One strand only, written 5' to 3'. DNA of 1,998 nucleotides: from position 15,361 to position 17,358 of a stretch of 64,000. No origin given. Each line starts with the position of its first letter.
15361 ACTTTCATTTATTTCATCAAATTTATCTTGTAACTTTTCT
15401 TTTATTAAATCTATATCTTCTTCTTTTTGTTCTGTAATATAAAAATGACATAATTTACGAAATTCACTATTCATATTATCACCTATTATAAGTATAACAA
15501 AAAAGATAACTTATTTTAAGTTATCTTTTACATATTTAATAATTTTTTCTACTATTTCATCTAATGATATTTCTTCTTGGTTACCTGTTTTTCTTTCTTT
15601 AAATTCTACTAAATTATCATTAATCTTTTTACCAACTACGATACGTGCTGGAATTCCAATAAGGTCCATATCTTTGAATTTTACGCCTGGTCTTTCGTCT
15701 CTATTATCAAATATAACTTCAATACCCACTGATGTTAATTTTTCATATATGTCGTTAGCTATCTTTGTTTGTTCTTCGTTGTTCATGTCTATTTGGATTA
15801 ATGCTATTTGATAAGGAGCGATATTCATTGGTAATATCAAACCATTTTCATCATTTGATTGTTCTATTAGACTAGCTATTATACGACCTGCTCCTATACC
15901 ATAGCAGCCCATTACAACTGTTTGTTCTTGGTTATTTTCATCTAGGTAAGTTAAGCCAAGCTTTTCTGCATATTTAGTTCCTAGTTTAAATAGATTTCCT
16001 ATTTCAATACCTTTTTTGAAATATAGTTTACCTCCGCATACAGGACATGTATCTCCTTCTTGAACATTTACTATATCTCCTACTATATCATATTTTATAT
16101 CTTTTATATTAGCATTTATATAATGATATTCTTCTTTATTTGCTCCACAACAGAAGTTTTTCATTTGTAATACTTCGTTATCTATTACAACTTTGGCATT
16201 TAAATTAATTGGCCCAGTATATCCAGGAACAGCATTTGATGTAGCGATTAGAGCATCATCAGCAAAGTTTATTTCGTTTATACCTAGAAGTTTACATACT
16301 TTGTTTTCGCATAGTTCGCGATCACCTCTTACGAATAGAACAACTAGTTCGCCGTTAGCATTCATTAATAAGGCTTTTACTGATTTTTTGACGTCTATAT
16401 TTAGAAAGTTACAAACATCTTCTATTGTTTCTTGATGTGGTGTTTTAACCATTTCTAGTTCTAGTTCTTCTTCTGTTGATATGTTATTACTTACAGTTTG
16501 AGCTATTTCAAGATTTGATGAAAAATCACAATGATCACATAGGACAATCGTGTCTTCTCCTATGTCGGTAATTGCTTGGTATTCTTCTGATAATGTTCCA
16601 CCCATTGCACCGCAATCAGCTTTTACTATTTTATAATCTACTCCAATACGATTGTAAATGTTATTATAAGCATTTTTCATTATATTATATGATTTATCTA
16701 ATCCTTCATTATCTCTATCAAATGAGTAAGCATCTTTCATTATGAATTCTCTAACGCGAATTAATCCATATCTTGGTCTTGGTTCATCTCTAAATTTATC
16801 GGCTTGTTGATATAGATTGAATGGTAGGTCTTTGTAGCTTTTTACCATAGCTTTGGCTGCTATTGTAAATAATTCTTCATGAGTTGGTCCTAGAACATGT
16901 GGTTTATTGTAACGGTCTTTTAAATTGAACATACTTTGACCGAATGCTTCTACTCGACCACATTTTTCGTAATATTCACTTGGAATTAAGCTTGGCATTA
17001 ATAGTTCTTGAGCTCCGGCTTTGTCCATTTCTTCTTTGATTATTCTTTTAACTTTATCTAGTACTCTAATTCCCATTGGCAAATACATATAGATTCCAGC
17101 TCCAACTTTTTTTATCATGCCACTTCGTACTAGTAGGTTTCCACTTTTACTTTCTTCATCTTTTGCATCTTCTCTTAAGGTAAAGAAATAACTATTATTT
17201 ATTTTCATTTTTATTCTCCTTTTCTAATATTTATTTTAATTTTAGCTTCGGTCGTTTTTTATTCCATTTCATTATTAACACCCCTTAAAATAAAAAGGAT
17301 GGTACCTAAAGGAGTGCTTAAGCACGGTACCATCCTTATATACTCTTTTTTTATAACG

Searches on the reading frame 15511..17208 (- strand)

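Call 59: search_protein_families(library=pfam, proteins=[window:15511-17208:-], max_evalue=0.00001)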
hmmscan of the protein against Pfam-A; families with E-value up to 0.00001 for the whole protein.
window:15511-17208:- (565 aa): 3 families
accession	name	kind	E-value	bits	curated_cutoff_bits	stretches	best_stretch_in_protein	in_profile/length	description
PF00587.30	tRNA-synt_2b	-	4.4e-31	108.8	29.3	1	94-450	1-178/179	tRNA synthetase class II core domain (G, H, P, S and T)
PF04073.20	tRNA_edit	-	5.3e-22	78.7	25.5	1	256-367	1-117/123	Aminoacyl-tRNA editing domain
PF03129.25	HGTP_anticodon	-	4e-21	75.4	21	1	467-558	1-93/94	Anticodon binding domain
